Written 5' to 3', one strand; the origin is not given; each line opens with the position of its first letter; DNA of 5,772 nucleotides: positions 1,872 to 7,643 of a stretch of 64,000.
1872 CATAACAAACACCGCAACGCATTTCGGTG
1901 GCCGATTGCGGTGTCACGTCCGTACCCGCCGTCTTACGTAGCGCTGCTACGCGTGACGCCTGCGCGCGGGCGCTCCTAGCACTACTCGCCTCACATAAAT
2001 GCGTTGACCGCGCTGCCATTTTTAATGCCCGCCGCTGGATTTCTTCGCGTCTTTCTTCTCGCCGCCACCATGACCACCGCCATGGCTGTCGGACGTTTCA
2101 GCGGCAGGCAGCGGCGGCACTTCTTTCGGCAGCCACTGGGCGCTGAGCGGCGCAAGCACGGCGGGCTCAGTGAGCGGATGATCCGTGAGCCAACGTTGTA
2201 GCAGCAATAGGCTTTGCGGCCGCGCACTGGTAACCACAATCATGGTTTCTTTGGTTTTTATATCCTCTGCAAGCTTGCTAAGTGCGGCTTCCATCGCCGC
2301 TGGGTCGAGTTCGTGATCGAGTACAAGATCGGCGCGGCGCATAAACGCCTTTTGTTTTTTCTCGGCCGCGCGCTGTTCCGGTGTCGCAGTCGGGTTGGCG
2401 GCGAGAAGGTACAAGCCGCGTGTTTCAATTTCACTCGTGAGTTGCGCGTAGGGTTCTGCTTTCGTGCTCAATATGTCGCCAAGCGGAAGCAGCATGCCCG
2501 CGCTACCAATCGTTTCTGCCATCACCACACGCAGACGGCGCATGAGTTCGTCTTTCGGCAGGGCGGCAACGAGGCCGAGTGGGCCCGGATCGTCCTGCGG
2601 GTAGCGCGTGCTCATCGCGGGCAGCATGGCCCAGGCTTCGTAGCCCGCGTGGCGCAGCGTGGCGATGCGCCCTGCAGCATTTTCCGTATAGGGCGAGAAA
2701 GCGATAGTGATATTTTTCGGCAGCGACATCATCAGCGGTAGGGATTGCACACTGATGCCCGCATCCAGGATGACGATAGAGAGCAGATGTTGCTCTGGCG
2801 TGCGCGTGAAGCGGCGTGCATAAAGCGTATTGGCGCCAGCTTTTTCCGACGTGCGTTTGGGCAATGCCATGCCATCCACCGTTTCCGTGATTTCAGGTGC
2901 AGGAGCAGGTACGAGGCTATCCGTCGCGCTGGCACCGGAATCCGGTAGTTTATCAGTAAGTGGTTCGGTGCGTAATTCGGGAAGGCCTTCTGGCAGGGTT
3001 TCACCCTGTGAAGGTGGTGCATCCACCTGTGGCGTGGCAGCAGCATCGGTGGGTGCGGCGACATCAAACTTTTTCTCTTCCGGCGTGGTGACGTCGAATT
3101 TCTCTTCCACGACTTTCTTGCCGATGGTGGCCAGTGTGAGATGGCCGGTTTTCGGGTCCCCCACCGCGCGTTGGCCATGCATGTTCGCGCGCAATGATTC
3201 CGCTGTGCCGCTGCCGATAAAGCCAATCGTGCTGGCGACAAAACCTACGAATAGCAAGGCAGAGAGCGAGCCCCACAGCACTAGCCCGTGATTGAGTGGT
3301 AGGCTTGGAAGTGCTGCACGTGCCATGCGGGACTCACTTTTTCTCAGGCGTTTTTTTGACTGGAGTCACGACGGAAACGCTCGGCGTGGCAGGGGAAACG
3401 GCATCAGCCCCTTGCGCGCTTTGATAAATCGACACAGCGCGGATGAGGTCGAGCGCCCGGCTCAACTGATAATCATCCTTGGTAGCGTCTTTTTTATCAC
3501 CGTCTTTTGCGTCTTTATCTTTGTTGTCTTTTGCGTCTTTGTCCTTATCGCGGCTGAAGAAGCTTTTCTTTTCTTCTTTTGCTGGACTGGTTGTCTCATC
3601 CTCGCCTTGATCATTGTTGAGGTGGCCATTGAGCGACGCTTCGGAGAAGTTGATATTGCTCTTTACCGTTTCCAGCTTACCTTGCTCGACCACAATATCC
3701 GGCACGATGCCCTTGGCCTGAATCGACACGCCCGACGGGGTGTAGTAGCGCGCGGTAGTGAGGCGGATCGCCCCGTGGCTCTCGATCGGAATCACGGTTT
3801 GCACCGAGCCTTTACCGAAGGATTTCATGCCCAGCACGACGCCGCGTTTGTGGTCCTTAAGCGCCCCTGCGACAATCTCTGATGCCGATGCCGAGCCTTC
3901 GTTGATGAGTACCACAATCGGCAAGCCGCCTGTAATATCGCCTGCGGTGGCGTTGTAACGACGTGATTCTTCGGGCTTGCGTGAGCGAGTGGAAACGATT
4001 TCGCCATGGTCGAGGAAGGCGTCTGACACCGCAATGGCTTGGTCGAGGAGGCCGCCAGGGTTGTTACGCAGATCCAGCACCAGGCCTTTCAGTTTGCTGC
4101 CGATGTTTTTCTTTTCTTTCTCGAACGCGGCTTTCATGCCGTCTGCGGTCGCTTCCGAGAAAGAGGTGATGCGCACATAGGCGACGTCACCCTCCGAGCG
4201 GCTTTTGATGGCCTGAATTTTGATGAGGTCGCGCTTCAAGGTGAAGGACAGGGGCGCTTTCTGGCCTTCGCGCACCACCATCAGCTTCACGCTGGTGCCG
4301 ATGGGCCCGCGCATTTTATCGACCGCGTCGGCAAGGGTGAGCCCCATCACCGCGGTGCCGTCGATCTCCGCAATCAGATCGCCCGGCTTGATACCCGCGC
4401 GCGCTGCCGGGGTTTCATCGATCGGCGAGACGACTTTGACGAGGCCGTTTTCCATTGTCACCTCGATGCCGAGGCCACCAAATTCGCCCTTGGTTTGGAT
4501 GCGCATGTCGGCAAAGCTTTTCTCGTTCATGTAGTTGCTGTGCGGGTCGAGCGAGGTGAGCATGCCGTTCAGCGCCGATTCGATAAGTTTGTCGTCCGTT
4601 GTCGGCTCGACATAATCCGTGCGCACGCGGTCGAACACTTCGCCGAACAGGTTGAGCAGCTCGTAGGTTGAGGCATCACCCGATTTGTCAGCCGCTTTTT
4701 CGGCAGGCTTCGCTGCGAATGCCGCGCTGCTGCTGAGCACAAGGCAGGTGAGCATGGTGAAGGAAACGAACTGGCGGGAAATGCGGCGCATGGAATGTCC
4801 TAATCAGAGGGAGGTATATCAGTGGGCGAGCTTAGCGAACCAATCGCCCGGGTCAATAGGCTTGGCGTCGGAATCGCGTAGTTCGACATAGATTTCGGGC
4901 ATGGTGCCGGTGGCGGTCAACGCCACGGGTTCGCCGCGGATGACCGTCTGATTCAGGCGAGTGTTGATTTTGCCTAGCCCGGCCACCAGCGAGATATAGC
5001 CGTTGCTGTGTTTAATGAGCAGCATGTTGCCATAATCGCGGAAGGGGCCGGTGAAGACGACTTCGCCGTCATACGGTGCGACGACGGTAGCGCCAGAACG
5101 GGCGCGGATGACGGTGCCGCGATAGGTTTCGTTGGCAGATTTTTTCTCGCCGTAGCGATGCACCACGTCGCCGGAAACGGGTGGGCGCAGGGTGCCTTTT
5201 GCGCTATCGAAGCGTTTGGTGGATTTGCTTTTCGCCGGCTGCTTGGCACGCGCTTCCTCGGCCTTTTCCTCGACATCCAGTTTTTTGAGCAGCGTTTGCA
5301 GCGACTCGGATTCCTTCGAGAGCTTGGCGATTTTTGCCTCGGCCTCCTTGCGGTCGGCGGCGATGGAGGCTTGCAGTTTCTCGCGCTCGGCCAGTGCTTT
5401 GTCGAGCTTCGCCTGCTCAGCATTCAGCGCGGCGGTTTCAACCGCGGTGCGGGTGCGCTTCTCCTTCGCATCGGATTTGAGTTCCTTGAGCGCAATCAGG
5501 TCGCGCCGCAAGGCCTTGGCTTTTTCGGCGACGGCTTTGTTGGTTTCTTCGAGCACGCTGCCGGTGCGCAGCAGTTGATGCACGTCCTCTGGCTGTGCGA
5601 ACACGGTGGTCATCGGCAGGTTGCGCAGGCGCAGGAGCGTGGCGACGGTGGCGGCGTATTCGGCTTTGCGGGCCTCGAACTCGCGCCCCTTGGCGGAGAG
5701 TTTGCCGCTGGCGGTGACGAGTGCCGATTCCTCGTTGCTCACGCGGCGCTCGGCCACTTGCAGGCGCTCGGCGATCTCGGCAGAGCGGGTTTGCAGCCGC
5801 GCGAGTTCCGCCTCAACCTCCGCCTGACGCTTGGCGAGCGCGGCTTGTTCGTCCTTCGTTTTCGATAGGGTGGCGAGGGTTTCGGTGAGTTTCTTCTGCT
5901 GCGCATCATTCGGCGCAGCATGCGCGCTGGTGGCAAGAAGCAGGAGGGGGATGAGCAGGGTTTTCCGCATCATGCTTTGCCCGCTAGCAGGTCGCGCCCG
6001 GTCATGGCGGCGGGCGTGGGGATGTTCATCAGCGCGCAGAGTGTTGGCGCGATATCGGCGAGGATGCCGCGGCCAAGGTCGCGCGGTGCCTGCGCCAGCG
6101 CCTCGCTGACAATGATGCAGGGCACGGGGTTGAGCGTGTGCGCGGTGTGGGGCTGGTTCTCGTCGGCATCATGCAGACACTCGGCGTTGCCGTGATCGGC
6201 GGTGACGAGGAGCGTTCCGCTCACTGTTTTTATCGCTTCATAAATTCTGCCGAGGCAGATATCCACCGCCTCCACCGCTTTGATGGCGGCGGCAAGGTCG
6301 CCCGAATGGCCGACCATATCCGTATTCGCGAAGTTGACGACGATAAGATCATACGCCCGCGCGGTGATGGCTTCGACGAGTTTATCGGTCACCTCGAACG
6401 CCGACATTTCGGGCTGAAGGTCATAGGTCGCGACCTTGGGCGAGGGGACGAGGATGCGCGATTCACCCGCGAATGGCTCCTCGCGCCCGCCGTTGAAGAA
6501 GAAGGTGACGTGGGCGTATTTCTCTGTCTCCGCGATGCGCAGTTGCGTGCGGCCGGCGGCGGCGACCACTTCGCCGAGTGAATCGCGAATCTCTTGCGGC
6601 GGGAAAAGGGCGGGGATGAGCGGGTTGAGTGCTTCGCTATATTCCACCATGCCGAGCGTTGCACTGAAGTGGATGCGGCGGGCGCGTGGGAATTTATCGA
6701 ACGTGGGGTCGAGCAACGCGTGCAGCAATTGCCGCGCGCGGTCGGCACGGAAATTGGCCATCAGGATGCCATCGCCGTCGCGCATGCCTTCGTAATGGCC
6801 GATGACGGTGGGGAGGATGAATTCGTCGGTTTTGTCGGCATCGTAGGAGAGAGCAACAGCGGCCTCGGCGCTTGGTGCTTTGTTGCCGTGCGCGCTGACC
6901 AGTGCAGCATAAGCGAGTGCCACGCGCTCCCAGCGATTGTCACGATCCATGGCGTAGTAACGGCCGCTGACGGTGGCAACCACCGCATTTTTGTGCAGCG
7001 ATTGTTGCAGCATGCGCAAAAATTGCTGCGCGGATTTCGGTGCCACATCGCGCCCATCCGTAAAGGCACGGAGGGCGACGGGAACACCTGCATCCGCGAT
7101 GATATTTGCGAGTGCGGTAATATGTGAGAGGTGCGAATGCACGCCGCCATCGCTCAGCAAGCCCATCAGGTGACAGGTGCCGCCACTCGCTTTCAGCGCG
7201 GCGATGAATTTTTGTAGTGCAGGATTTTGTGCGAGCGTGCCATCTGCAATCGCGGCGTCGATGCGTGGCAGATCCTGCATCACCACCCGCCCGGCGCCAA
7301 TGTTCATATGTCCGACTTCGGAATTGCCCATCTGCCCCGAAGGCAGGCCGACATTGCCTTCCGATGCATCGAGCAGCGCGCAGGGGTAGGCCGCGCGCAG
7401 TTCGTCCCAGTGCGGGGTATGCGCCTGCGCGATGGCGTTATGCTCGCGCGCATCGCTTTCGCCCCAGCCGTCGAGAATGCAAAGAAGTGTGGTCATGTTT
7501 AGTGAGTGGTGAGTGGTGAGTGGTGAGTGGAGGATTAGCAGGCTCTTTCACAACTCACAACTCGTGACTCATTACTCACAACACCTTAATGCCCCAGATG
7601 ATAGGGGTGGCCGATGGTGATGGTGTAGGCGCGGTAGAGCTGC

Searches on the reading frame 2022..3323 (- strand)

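Call 96: search_protein_families(library=pfam, proteins=[window:2022-3323:-], max_evalue=0.0001)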
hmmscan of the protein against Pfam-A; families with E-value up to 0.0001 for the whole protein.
window:2022-3323:- (433 aa): 1 family
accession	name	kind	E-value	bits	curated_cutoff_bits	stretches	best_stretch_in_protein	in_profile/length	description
PF04748.18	Polysacc_deac_2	-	8.1e-28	97.4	27.5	1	183-381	1-197/212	Divergent polysaccharide deacetylase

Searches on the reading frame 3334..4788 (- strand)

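Call 96: search_protein_families(library=pfam, proteins=[window:3334-4788:-], max_evalue=0.0001)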
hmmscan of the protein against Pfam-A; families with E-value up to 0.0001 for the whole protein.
window:3334-4788:- (484 aa): 5 families
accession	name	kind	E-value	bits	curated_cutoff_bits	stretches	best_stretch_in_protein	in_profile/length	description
PF03572.23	Peptidase_S41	-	1.1e-57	194.6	24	1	201-367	1-165/165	Peptidase family S41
PF13180.12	PDZ_2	-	2.2e-12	47.5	27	1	104-179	1-75/80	PDZ domain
PF17820.7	PDZ_6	-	3.1e-11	43.3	27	1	119-173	2-54/54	PDZ domain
PF22694.1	CtpB_N-like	-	7.2e-09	36.4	27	1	34-90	27-84/85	Activating protease CtpB N-terminal domain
PF00595.29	PDZ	-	8e-09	36.2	23.2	1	102-171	8-80/81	PDZ domain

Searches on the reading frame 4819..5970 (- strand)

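Call 96: search_protein_families(library=pfam, proteins=[window:4819-5970:-], max_evalue=0.0001)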
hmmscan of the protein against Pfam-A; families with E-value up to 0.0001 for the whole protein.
window:4819-5970:- (383 aa): 1 family
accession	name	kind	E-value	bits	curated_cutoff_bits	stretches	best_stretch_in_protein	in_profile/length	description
PF01551.29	Peptidase_M23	-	3.5e-16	59.6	28.7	1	283-374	3-96/96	Peptidase family M23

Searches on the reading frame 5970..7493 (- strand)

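Call 96: search_protein_families(library=pfam, proteins=[window:5970-7493:-], max_evalue=0.0001)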
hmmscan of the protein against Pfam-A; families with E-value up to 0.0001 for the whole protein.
window:5970-7493:- (507 aa): 3 families
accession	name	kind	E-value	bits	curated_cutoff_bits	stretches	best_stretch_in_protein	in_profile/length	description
PF01676.23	Metalloenzyme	-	1.2e-82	277.7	24.3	1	2-491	3-250/252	Metalloenzyme superfamily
PF06415.18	iPGM_N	-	7.4e-73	245.1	27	1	78-286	1-216/217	BPG-independent PGAM N-terminus (iPGM_N)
PF01663.27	Phosphodiest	-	2.3e-07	31.2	23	1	374-439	150-224/342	Type I phosphodiesterase / nucleotide pyrophosphatase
